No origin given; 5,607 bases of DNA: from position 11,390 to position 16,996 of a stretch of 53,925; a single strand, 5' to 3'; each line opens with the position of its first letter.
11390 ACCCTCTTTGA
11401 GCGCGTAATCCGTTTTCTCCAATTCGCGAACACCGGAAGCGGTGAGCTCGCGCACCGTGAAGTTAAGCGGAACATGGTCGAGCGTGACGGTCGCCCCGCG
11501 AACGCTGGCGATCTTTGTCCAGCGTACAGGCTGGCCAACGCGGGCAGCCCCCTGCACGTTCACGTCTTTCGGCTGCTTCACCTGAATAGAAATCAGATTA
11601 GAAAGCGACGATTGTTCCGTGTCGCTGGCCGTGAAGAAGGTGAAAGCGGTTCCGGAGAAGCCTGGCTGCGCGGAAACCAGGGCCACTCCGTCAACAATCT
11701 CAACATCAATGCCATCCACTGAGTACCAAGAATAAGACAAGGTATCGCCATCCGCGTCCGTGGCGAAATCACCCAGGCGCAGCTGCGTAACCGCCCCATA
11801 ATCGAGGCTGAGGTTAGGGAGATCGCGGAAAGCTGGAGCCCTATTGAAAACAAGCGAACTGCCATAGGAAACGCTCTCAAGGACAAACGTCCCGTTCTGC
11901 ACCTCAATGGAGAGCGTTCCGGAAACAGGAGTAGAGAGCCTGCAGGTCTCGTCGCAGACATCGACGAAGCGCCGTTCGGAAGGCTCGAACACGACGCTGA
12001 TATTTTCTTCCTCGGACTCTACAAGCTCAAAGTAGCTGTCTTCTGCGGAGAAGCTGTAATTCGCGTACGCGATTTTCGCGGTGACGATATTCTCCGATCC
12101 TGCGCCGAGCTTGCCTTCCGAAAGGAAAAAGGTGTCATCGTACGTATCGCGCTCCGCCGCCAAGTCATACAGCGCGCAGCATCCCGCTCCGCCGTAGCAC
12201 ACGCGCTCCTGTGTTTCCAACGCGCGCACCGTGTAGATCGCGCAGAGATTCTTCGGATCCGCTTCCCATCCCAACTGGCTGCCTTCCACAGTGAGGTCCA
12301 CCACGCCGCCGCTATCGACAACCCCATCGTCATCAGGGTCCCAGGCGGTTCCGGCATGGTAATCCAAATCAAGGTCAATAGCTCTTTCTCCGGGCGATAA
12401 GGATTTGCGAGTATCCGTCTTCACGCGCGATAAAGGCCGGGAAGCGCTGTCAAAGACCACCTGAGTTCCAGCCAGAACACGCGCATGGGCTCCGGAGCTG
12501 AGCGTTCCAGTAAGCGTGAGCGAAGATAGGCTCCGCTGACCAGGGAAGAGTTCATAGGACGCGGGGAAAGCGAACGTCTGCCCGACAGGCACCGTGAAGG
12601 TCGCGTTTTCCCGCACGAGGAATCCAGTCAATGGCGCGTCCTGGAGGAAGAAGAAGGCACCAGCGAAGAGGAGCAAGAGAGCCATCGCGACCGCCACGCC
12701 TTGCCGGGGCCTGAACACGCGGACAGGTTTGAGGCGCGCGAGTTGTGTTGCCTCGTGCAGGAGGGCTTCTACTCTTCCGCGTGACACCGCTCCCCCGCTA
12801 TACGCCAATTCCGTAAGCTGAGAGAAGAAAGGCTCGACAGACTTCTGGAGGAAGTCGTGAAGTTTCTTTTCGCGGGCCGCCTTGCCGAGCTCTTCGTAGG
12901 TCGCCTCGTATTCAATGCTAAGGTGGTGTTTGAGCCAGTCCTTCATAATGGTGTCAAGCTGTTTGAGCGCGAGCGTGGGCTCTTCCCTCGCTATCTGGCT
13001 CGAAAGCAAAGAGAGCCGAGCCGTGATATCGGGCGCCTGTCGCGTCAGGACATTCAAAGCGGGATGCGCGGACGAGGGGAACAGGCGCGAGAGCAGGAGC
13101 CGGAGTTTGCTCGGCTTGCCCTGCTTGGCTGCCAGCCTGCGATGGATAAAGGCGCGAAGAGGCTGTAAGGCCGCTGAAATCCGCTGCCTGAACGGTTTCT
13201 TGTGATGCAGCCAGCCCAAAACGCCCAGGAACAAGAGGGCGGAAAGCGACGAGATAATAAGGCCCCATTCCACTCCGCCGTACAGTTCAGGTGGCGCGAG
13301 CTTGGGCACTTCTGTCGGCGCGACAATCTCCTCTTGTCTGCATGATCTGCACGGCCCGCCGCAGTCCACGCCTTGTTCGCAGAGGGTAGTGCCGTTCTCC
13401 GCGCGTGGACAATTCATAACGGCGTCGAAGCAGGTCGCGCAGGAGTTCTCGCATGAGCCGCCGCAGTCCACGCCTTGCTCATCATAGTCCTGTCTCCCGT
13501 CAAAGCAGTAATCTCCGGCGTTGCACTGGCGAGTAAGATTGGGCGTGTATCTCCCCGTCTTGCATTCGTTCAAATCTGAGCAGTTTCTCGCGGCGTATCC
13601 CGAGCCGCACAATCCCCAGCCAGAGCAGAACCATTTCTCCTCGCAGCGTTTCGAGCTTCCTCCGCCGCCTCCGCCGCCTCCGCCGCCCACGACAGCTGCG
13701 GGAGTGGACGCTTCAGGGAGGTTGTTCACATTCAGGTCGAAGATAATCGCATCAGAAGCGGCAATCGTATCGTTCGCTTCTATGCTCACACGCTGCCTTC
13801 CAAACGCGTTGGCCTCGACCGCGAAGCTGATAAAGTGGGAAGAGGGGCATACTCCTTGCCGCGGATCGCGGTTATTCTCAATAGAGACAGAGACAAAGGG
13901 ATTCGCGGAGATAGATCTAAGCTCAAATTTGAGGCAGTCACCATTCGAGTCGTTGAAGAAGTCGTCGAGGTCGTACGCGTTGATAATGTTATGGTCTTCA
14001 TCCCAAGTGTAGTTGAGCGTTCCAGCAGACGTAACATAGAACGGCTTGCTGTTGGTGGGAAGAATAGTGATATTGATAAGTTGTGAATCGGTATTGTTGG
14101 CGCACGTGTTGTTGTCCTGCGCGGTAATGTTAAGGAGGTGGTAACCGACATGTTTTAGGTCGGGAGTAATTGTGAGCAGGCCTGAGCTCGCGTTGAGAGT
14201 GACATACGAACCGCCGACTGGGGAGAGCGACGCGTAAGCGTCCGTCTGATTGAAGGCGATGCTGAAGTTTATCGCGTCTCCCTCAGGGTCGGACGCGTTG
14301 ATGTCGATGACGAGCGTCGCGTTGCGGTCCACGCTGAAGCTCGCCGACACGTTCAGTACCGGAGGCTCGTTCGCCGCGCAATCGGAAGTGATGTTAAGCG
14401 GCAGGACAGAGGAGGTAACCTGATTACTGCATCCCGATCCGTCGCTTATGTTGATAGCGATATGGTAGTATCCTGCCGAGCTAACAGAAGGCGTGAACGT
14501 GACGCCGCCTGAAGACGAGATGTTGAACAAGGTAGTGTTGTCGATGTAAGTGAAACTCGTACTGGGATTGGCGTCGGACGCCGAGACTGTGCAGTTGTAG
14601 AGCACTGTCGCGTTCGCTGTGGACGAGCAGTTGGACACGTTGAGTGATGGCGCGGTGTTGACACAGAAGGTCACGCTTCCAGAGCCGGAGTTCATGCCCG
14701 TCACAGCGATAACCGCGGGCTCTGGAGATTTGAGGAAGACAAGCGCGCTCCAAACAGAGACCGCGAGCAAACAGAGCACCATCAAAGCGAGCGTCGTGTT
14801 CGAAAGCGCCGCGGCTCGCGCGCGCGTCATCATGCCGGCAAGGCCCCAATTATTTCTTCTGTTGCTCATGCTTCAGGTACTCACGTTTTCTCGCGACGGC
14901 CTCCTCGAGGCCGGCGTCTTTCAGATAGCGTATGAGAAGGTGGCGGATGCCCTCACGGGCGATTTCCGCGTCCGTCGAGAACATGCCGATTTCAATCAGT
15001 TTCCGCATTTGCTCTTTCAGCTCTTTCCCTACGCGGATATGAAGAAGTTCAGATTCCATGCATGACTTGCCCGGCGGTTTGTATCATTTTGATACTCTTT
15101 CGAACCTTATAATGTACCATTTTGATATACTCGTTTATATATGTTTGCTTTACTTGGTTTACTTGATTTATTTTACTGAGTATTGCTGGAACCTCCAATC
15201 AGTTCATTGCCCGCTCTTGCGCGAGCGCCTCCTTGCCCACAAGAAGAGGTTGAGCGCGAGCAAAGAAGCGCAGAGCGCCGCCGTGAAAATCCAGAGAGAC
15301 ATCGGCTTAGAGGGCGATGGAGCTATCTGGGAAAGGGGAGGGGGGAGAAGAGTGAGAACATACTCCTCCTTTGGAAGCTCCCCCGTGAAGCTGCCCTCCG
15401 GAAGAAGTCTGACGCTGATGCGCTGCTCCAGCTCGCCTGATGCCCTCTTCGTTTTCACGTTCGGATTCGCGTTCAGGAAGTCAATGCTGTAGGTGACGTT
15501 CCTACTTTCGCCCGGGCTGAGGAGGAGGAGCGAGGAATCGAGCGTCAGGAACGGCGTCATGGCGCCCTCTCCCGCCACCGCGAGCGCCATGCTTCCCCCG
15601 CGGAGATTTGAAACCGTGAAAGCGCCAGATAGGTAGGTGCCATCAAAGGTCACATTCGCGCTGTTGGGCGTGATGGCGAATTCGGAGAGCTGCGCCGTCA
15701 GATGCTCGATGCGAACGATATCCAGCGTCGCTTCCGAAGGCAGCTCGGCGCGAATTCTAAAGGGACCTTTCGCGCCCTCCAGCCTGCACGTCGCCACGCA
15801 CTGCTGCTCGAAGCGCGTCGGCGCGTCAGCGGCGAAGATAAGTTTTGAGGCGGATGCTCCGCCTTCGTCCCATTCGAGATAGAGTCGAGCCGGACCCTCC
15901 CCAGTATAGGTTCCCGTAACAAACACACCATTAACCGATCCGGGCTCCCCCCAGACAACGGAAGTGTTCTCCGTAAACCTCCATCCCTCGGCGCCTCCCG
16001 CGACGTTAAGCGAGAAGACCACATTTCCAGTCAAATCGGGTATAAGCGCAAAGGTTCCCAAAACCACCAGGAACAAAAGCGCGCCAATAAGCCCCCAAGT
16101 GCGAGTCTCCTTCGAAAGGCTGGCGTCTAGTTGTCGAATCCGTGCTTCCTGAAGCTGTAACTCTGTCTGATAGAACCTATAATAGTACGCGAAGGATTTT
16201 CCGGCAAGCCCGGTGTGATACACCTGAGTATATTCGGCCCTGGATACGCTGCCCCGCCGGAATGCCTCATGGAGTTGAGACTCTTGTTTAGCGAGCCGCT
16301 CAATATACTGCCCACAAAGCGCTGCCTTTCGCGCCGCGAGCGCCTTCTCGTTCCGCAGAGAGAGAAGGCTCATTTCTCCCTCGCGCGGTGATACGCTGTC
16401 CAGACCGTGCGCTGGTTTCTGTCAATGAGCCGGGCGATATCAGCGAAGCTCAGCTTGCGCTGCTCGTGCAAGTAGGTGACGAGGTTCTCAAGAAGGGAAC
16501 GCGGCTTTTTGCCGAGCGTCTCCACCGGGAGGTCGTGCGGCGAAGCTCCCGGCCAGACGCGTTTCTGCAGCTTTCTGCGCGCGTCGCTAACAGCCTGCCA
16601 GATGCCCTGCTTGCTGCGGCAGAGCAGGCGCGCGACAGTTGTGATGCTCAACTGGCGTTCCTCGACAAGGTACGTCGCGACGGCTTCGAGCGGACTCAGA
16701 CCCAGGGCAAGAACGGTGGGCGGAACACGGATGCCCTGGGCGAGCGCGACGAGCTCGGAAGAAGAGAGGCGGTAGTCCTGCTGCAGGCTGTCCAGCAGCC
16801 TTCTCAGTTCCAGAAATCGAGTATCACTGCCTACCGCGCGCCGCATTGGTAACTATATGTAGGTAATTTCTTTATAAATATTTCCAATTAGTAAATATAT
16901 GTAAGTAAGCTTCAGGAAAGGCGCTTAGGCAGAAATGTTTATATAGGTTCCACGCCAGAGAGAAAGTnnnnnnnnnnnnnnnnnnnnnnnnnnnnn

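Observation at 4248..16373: A cytoplasmic helical module recurs in three genes and an ectodomain module in two, linking the island into one candidate system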

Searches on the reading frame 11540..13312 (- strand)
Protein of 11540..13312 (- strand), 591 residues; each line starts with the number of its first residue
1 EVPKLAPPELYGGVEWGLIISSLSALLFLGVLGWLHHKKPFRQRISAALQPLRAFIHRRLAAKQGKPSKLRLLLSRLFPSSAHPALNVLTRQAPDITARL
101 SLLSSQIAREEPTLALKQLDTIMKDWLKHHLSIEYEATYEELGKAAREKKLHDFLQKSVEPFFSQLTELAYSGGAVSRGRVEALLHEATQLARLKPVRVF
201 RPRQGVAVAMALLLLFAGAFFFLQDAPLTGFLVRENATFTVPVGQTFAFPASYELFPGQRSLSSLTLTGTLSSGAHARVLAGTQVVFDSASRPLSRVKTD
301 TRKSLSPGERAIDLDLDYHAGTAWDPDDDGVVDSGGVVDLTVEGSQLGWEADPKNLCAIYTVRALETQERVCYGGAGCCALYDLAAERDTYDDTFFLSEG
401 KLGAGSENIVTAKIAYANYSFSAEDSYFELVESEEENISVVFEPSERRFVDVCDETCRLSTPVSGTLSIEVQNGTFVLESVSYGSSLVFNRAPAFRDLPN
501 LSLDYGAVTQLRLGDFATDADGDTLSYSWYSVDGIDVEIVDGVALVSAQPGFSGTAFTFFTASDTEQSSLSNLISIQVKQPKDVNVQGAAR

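Call 14: find_homologous_proteins(query=window:11540-13312:-, max_evalue=0.01)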
Query window:11540-13312:-: 8000 candidates shared short words with the query, none scored E <= 0.01.

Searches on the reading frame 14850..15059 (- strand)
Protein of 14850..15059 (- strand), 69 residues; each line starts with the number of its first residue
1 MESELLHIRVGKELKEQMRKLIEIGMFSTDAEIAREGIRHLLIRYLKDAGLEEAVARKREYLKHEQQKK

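Call 6: search_protein_families(library=pfam, proteins=[window:14850-15059:-], max_evalue=0.1)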
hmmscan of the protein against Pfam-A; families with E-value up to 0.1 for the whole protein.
window:14850-15059:- (69 aa): 0 families

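Call 101: search_protein_families(library=ncbifam, proteins=[window:14850-15059:-], max_evalue=0.05)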
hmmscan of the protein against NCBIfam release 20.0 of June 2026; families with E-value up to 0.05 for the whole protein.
window:14850-15059:- (69 aa): 2 families
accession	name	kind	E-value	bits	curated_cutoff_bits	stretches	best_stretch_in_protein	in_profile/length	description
TIGR02606.1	antidote_CC2985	hypoth_equivalog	0.0045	17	46.2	1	8-57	4-53/70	type II toxin-antitoxin system ParD family antitoxin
NF050799.1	TA_anti_VapB_Sulfo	equivalog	0.021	15.4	60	0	7-61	3-48/69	type II toxin-antitoxin system VapB family antitoxin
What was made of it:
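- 14850..15059 (-): RHH-like small protein overlapping the giant's start by 20 nt. Weak ParD/VapB matches (call 101).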

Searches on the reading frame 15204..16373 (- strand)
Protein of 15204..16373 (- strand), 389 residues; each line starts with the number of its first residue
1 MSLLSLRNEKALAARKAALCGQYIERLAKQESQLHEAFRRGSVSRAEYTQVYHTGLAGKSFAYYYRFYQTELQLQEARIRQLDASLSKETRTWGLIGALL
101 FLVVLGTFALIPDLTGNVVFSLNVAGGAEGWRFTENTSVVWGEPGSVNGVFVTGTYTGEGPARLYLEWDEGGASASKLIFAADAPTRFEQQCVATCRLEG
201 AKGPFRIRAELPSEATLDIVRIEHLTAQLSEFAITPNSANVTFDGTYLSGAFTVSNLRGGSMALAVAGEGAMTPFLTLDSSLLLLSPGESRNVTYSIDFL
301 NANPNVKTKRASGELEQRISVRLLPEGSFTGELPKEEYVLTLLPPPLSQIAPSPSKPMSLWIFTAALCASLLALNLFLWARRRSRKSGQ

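Call 6: search_protein_families(library=pfam, proteins=[window:15204-16373:-], max_evalue=0.1)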
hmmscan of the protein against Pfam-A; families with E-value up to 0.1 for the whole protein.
window:15204-16373:- (389 aa): 0 families

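Call 15: find_homologous_proteins(query=window:15204-16370:-, max_evalue=0.01)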
Query window:15204-16370:- (388 aa): 2 proteins with E <= 0.01 among 8000 candidates.
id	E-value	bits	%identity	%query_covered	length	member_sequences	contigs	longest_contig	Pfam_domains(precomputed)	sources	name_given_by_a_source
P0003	6.1e-253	856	100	100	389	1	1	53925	-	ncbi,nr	ncbi:MAG: hypothetical protein Q7S65_05685 [Nanoarchaeota archaeon]|nr:hypothetical protein [Nanoarc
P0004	8.1e-108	379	50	94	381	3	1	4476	-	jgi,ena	-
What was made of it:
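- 15204..16373 (-): ORF389: bitopic membrane protein with a cytoplasmic helical N-terminus, two Ig-like beta-sandwiches, and a C-terminal TM. It is a lineage-specific neighbour and not a carrier of the helical domain. The only homologue is P0004 at 50% identity (call 15).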

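Call 16: find_encoding_contigs(protein=P0004, flank=10000, max_places=5)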
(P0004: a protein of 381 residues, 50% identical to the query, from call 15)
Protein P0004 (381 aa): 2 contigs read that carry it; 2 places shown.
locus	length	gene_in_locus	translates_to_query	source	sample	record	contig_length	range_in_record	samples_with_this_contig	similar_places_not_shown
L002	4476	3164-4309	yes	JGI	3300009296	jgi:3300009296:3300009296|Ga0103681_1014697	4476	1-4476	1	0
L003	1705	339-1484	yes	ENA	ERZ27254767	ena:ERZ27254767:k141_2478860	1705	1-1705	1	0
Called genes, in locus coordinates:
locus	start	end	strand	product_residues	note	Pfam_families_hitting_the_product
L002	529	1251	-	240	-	PF19502:DUF6036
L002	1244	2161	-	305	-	-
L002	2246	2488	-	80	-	-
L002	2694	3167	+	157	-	PF08281:Sigma70_r4_2 (faint)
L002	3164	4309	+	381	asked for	-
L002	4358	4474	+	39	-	?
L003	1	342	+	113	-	?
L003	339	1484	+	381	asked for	-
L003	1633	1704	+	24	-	?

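Call 22: find_related_loci(query=A1, collection=genome_contigs, flank=10000)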
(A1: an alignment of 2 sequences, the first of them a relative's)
Query A1 (389 aa) in genome_contigs; peptide patterns used: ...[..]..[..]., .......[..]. (x = any residue, [..] = any of these).
20 stretches matched a pattern, but none encodes a relative of the query by tblastn (E <= 1e-3).
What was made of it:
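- Tried and rejected: The first genome_contigs scan, with ORF389+P0004, found nothing (call 22).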

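Call 23: find_related_loci(query=A1, collection=metagenome_contigs, flank=10000)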
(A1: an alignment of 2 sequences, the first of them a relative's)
Query A1 (389 aa) in metagenome_contigs; peptide patterns used: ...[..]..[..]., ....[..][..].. (x = any residue, [..] = any of these).
79 stretches matched a pattern; 1 encode a relative of the query (tblastn E <= 1e-3); 1 distinct loci.
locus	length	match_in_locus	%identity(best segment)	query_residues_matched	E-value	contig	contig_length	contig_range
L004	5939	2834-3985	50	1-389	2e-113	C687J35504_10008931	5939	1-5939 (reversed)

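Call 83: predict_structure(alignment_id=A1)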
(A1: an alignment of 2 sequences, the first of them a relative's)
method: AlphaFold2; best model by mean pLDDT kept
length: 389 residues; sequences in the alignment: 2
mean_pLDDT: 65.7   pTM: 0.33
mean pLDDT of the five models: 65.7, 59.3, 57.7, 55.6, 55.5
residues with pLDDT >= 90: 4; 70-90: 182; 50-70: 126; < 50: 77
segments of 3 or more residues with pLDDT < 50: 106-127, 190-197, 224-229, 309-311, 327-335, 344-364, 387-389
pLDDT, mean of each block of 10 residues (from residue 1): 71 82 87 89 83 65 83 86 80 66 51 30 37 79 62 73 80 72 66 48 77 78 47 61 69 70 70 75 74 78 57 60 54 46 44 36 53 72 51
secondary structure, 60 per line:
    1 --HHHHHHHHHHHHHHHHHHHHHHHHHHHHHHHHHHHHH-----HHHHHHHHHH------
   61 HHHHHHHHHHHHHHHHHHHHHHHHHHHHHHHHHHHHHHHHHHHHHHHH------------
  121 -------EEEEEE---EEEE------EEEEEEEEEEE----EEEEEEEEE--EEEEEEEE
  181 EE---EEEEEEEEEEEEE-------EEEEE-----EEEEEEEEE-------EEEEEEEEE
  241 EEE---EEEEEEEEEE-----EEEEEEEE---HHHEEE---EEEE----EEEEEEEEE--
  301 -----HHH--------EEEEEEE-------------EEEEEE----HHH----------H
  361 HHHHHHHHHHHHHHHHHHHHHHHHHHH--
elements in order: H3-39 H45-54 H61-108 E128-133 E137-140 E147-157 E162-170 E173-182 E186-198 E206-210 E216-224 E232-243 E247-256 E262-269 E276-278 E282-285 E290-298 E317-323 E337-342 H360-387
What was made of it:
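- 15204..16373 (-): AlphaFold mean pLDDT 65.7 (call 83).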

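Call 89: fold_search(model_id=the predicted structure, library=pdb)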
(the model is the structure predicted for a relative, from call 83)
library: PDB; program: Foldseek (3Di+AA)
matches with E <= 10: 1476; with E <= 0.001: 42
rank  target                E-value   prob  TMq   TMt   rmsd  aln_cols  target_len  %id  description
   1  7lhg_G                1.4e-05  0.85  0.13  0.15  25.6       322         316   11  Cryo-EM structure of E. coli P pilus tip assembly intermediate PapC-PapD-PapK-PapG in the first conformation (released 2021-08-11)
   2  7rga_A                2.4e-05  1.00  0.17  0.23  16.6       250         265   11  Crystal structure of nanoCLAMP3:VHH in complex with MTX (released 2022-05-25)
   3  4kkp_B                1.0e-04  1.00  0.22  0.33  14.8       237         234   13  Crystal structure of Vibrio cholerae RbmA (crystal form 2) (released 2013-05-22)
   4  9fh8_A                1.2e-04  1.00  0.18  0.24  16.8       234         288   11  Crystal structure of the SPD-2 domain of Apis dorsata CEP192 (released 2025-03-26)
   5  7x14_A                1.3e-04  1.00  0.21  0.56   4.3       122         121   11  Crystal structure of phospho-FFAT motif of MIGA2 bound to VAPB (released 2022-09-14)
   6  7ptb                  1.3e-04  1.00  0.18  0.22  17.7       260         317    8  Crystal structure of the SPD-2 domain of human CEP192 (released 2022-04-06)
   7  7rga_E                1.6e-04  0.99  0.18  0.24  16.7       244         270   11  Crystal structure of nanoCLAMP3:VHH in complex with MTX (released 2022-05-25)
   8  4xup_A                2.5e-04  0.98  0.17  0.19  14.2       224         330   12  Structure of the N-terminal CBM22-1-CBM22-2 tandem domain from Paenibacillus barcinonensis Xyn10C (released 2015-06-03)
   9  4kkp_A                2.9e-04  1.00  0.21  0.33  14.7       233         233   12  Crystal structure of Vibrio cholerae RbmA (crystal form 2) (released 2013-05-22)
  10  2rr3_MODEL_1_A        3.1e-04  1.00  0.21  0.52   5.6       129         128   10  Solution structure of the complex between human VAP-A MSP domain and human OSBP FFAT motif (released 2010-03-23)
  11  5t99_A                3.1e-04  0.98  0.19  0.11  13.9       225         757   10  Crystal structure of BuGH2Awt in complex with Galactoisofagomine (released 2017-09-13)
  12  4cu6                  3.1e-04  0.97  0.19  0.10  15.1       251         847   10  Unravelling the multiple functions of the architecturally intricate Streptococcus pneumoniae beta-galactosidase, BgaA (released 2014-08-20)
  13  3ikk_A                3.7e-04  1.00  0.20  0.52   5.2       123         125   11  Crystal structure analysis of msp domain (released 2010-05-26)
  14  9ijj_C                4.1e-04  0.98  0.24  0.11  94.3       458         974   11  In situ structure of the central apparatus in mouse sperm axoneme. (released 2025-06-04)
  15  7sqc_F0               4.3e-04  1.00  0.20  0.25  17.1       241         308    8  Ciliary C1 central pair apparatus isolated from Chlamydomonas reinhardtii (released 2022-04-13)
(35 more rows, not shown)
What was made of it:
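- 15204..16373 (-): Foldseek gives generic Ig-like, PapD, MSP and RbmA folds (call 89).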

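Call 101: search_protein_families(library=ncbifam, proteins=[window:15204-16373:-], max_evalue=0.05)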
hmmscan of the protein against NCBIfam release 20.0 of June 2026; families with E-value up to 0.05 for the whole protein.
window:15204-16373:- (389 aa): 0 families

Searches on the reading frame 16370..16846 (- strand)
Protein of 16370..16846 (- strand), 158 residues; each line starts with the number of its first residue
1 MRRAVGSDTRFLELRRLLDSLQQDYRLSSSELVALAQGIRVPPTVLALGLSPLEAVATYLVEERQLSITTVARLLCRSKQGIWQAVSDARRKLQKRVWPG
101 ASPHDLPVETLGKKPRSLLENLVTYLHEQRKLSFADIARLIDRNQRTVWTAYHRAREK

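Call 6: search_protein_families(library=pfam, proteins=[window:16370-16846:-], max_evalue=0.1)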
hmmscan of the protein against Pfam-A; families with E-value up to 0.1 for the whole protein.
window:16370-16846:- (158 aa): 13 families
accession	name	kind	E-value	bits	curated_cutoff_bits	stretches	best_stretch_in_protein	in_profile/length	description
PF08281.18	Sigma70_r4_2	-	4.3e-06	26.7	25.7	1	131-158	26-53/54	Sigma-70, region 4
PF13936.12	HTH_38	-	8.2e-05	22.7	27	0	129-148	18-37/44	Helix-turn-helix domain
PF13384.12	HTH_23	-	0.00017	21.8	24.6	1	126-156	13-42/50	Homeodomain-like domain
PF02001.22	DUF134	-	0.0012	19.8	27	1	48-100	35-85/98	Protein of unknown function DUF134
PF13542.12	HTH_Tnp_ISL3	-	0.0027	17.6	27.4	0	129-155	26-50/51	Helix-turn-helix domain of transposase family ISL3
PF25212.1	HVO_A0114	-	0.0051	17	27.6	0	122-149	27-54/84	HVO_A0114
PF13412.12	HTH_24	-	0.01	15.9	21.9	0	15-32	6-23/48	Winged helix-turn-helix DNA-binding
PF08279.18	HTH_11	-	0.016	15.5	25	0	120-150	3-34/55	HTH domain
PF11242.13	DUF2774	-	0.018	15.7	29.2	0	123-155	5-40/63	Protein of unknown function (DUF2774)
PF09012.17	FeoC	-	0.025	15.2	21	0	119-147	2-30/69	FeoC like transcriptional regulator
PF13560.12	HTH_31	-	0.048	14.4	27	0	62-86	11-35/64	Helix-turn-helix domain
PF13404.12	HTH_AsnC-type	-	0.051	13.8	27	0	15-32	6-23/42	AsnC-type helix-turn-helix domain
PF03683.19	UPF0175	-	0.094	12.9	27.9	0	115-144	17-46/75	Uncharacterised protein family (UPF0175)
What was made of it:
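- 16370..16846 (-): Tandem-HTH regulator overlapping ORF389 by 4 nt, lineage-specific. Pfam Sigma70_r4_2 4.3e-6, DUF134 1e-3 (call 6).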

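Call 101: search_protein_families(library=ncbifam, proteins=[window:16370-16846:-], max_evalue=0.05)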
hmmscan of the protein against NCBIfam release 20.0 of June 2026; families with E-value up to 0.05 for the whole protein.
window:16370-16846:- (158 aa): 8 families
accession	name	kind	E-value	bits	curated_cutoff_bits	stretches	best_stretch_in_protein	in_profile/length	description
NF005385.0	PRK06930.1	subfamily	0.00016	21.4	136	0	123-158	122-157/170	positive control sigma-like factor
NF007214.0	PRK09636.1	subfamily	0.00021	20.5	271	0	121-157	121-157/293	RNA polymerase sigma factor SigJ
NF003257.0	PRK04217.1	equivalog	0.00049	20.2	115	1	53-100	46-93/110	hypothetical protein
TIGR02957.1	SigX4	subfamily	0.0014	17.9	323.25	0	120-158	113-151/281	RNA polymerase sigma-70 factor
NF006930.0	PRK09415.1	subfamily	0.0024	17.8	198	0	123-157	135-169/179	RNA polymerase factor sigma C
TIGR02937.1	sigma70-ECF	superfamily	0.0026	17.4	42.9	0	49-96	117-164/165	sigma-70 family RNA polymerase sigma factor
NF058625.1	sigma_PG0214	equivalog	0.016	14.9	130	0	122-158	120-156/170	GFO_1088 family ECF-type sigma factor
TIGR02984.1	Sig-70_plancto1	subfamily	0.026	14.1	183.75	0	123-156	148-181/189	RNA polymerase sigma-70 factor, Planctomycetaceae-specific subfamily 1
